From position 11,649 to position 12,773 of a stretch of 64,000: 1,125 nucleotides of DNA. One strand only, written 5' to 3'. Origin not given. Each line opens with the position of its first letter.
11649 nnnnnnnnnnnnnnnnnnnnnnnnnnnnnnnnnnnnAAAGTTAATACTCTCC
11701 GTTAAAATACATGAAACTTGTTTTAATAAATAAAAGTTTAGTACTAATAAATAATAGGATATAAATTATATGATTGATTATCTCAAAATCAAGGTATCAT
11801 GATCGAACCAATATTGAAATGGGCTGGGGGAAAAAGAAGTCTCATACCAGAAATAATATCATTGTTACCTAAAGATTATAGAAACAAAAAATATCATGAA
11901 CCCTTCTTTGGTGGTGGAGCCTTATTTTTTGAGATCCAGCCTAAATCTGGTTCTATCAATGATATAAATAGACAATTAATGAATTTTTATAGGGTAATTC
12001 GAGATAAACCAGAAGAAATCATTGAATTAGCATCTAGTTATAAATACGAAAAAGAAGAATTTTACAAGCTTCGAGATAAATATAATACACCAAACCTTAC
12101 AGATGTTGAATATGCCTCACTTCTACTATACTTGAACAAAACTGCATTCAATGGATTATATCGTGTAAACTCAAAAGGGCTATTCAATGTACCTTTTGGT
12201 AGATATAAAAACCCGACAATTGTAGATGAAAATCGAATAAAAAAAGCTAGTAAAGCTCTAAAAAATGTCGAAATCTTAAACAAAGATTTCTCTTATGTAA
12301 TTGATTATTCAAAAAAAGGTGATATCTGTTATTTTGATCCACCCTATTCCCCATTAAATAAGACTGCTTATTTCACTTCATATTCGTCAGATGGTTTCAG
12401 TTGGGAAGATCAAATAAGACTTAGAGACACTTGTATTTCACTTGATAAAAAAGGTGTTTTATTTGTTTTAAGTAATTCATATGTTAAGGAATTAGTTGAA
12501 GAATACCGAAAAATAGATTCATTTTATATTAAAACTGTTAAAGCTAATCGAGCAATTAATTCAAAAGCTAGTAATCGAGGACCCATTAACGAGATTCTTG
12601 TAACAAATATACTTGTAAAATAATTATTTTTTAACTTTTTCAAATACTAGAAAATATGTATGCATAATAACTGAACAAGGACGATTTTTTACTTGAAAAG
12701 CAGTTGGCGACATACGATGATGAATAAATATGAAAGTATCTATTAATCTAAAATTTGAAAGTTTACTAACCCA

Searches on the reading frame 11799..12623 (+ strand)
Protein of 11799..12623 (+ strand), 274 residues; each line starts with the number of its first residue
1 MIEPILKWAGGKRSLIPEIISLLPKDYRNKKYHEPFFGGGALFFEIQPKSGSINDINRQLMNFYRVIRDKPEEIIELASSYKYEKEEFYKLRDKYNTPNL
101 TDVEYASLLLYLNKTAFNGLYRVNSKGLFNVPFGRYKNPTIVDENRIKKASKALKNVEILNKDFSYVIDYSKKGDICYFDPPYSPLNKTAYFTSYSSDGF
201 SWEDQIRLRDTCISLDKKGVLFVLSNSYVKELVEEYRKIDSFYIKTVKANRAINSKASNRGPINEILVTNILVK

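Call 3: search_protein_families(library=pfam, proteins=[window:11799-12623:+], max_evalue=1)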
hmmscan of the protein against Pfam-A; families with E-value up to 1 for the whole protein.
window:11799-12623:+ (274 aa): 1 family
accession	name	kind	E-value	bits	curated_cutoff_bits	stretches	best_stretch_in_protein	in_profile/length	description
PF02086.21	MethyltransfD12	-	7.9e-66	222.8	22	1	8-253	1-253/253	D12 class N6 adenine-specific DNA methyltransferase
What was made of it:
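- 11799..12623 (+): DpnM/Dam-type (D12 class) N6-adenine DNA methyltransferase, 274 aa. Inferred to make Gm6ATC. PF02086 E=7.9e-66 (call 3).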

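Call 4: search_protein_families(library=padloc, proteins=[window:11799-12623:+], max_evalue=1)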
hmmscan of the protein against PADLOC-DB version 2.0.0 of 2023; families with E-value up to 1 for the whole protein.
window:11799-12623:+ (274 aa): 23 families
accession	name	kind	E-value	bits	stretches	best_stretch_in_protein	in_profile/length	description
PDLC03294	MTase_II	-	3.7e-93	310.1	1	2-270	4-270/272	Type II methyltransferase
PDLC03735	oMTase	-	1.3e-92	308.3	1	2-270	7-281/284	orphan methyltransferase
PDLC03729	oMTase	-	1.8e-63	212.6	1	4-268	6-266/275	orphan methyltransferase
PDLC03261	MTase_II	-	2.2e-60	202.7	1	3-261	25-278/643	Type II methyltransferase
PDLC03266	MTase_II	-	1.1e-56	190.4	1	2-269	14-281/285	Type II methyltransferase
PDLC03247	MTase_II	-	7.6e-31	105.4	1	1-271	1-265/282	Type II methyltransferase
PDLC03344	MTase_II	-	1.5e-28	97.6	1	2-146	3-150/154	Type II methyltransferase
PDLC03383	MTase_II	-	4.8e-28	96.5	2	81-271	122-313/318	Type II methyltransferase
PDLC03264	MTase_II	-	1.3e-25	88.3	1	4-271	13-283/306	Type II methyltransferase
PDLC03253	MTase_II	-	4.7e-23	80.2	1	2-270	3-252/253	Type II methyltransferase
PDLC03302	MTase_II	-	8.1e-21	72.4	1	2-198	359-556/626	Type II methyltransferase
PDLC03244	MTase_II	-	4.5e-20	69.9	1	5-214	30-239/295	Type II methyltransferase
PDLC03287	MTase_II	-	1.9e-19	67.9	1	6-271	367-641/646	Type II methyltransferase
PDLC04018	PD-Lambda-5_B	-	7.7e-19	66.1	1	6-221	8-231/291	-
PDLC03349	MTase_II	-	6.8e-18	62.8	2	5-78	8-82/374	Type II methyltransferase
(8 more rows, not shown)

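Call 5: search_protein_families(library=ncbifam, proteins=[window:11799-12623:+], max_evalue=1)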
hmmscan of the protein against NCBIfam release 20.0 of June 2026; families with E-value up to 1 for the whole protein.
window:11799-12623:+ (274 aa): 2 families
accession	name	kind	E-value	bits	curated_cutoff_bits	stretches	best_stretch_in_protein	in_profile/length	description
TIGR00571.1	dam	subfamily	2.2e-85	286.6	114.85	1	3-270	2-267/267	Dam family site-specific DNA-(adenine-N6)-methyltransferase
NF008152.0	PRK10904.1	equivalog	5.3e-48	163.7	441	1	5-268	7-266/271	adenine-specific DNA-methyltransferase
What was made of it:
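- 11799..12623 (+): TIGR00571 'dam' 286 bits against a cutoff of 115 (call 5).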

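Call 62: search_solved_structures(query=window:11799-12623:+, max_evalue=0.00001)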
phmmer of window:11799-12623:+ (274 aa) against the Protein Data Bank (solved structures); distinct sequences matched with E-value up to 0.00001: 10.
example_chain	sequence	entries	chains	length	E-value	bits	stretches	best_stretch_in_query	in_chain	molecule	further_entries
2dpm_A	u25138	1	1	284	1.8e-70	240.6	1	2-270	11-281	PROTEIN (ADENINE-SPECIFIC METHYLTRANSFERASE DPNII 1)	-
4gol_D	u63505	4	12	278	2.3e-35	125.5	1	5-268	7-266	DNA adenine methylase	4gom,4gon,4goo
2g1p_A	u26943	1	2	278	2.4e-35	125.4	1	5-268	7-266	DNA adenine methylase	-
4gbe_D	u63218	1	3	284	2.5e-35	125.4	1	5-268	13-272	DNA adenine methylase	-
2ore_D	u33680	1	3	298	3e-35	125.1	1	5-268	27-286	DNA adenine methylase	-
4rtj_A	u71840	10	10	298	3.1e-35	125.1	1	5-268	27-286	DNA adenine methylase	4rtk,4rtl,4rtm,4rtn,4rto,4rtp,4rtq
7m6b_B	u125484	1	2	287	3.6e-14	56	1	1-189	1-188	Site-specific DNA-methyltransferase (adenine-specific)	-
1yfj_A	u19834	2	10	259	6.3e-14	55.2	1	7-227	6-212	DNA adenine methylase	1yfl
1yf3_A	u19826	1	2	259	1.7e-13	53.8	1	7-227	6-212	DNA adenine methylase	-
1q0s_A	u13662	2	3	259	7.9e-13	51.6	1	7-226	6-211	DNA adenine methylase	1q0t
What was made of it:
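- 11799..12623 (+): Best solved relative is DpnM, M.DpnII 1, 2dpm, E=1.8e-70; E. coli Dam scores 2e-35 (call 62).
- On DpnI / Dam-replacing family (PF06044): The gene sits beside an apparently intact DpnM-like methylase gene (call 62).
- Closest known: DpnII / MboI / LlaDCHI-type GATC restriction-modification cassettes. Same: The window's D12 enzyme is closest to DpnM (call 62).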
